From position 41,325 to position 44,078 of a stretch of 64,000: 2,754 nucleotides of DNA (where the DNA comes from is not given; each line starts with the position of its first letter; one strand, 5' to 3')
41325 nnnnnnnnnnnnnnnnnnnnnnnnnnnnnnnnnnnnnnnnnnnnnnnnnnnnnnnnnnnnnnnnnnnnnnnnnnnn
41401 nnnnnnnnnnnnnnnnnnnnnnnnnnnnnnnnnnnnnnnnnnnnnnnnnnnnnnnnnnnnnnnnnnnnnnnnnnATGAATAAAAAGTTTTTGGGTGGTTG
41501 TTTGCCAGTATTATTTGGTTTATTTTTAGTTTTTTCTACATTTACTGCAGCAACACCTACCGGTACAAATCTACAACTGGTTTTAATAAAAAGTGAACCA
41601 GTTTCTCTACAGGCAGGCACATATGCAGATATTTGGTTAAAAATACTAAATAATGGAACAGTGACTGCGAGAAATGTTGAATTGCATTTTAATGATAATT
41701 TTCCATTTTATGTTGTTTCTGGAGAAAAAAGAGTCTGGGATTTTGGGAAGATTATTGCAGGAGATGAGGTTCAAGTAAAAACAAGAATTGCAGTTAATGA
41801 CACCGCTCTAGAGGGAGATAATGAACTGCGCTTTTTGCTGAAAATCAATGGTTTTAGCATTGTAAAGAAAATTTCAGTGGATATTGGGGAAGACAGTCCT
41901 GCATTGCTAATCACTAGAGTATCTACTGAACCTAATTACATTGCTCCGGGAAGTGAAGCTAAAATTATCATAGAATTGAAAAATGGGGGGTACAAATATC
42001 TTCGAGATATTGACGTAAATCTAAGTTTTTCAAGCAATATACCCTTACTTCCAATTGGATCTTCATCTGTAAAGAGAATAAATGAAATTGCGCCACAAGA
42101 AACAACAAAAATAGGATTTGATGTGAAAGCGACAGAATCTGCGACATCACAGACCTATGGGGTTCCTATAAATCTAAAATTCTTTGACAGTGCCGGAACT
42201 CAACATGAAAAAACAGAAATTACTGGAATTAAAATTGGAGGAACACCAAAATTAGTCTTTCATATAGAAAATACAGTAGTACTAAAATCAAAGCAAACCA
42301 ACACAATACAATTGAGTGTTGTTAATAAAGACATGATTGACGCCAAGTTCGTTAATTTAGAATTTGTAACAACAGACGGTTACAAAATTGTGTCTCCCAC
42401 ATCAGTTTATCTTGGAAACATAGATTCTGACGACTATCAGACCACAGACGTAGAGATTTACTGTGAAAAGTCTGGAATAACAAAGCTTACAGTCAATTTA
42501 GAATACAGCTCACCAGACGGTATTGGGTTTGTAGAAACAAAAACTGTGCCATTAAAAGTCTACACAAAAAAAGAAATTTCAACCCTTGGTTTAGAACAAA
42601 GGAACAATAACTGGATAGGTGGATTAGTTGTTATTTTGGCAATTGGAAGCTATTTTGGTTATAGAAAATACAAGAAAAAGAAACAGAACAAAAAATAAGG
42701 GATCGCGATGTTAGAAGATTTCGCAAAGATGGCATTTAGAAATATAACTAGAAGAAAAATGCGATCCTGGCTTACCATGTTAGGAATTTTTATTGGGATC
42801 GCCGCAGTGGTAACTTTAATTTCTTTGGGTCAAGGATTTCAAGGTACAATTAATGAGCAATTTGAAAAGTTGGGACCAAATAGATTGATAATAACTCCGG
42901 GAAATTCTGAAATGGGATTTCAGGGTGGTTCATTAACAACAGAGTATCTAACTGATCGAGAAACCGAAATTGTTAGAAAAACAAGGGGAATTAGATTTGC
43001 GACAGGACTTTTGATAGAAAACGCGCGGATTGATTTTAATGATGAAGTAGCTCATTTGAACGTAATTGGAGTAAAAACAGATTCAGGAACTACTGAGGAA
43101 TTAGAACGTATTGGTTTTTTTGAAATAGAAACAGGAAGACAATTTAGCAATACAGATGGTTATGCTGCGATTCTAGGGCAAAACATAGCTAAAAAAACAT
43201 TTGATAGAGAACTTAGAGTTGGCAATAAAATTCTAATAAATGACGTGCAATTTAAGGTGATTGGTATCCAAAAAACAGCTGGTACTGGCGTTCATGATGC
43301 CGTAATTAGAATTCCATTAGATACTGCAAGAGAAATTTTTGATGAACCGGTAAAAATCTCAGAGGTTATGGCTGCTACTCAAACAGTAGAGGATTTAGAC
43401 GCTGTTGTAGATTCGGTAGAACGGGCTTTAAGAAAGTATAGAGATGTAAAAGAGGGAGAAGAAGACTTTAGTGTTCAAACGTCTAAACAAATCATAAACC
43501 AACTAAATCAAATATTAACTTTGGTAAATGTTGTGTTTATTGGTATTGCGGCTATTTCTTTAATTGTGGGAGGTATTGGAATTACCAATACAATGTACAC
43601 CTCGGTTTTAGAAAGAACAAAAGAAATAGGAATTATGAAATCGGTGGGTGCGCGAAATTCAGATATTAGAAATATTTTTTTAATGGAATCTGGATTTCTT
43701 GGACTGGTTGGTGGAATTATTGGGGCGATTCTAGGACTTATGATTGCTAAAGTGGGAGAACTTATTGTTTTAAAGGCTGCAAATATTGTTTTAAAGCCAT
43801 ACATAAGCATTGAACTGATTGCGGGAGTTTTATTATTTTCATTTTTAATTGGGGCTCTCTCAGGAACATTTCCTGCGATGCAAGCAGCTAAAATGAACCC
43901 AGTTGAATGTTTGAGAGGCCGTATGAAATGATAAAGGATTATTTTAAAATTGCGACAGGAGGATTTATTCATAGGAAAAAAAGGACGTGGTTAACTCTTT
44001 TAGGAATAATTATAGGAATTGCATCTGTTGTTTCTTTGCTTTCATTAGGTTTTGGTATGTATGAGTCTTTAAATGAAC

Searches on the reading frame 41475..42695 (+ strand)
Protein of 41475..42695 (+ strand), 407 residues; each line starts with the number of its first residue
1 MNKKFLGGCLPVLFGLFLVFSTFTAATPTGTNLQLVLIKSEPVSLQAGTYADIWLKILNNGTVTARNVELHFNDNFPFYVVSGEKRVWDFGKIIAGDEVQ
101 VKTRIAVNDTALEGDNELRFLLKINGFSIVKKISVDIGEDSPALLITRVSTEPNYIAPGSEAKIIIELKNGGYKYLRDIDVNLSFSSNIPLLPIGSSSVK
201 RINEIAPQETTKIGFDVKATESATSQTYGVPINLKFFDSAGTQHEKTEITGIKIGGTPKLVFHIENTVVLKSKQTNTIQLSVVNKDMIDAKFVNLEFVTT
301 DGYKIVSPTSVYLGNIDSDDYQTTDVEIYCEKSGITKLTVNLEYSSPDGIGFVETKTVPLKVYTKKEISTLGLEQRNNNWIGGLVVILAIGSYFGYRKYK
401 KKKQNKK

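Call 26: search_protein_families(library=pfam, proteins=[window:41475-42695:+], max_evalue=0.00001)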
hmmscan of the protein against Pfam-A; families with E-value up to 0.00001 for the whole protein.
window:41475-42695:+ (407 aa): 2 families
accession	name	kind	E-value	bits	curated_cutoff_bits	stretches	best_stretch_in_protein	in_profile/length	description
PF07705.17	CARDB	-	3.1e-07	31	22.7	0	142-224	2-75/101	CARDB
PF10633.15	NPCBM_assoc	-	1.7e-06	28.6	24.4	0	92-123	45-76/78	NPCBM-associated, NEW3 domain of alpha-galactosidase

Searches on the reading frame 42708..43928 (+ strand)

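Call 26: search_protein_families(library=pfam, proteins=[window:42708-43928:+], max_evalue=0.00001)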
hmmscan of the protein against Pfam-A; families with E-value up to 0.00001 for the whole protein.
window:42708-43928:+ (407 aa): 2 families
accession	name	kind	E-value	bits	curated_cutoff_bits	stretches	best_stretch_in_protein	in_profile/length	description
PF12704.14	MacB_PCD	-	8.1e-30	105.1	27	1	20-239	1-206/207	MacB-like periplasmic core domain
PF02687.27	FtsX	-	7.4e-22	78.1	25.5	1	280-398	3-120/120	FtsX-like permease C-terminal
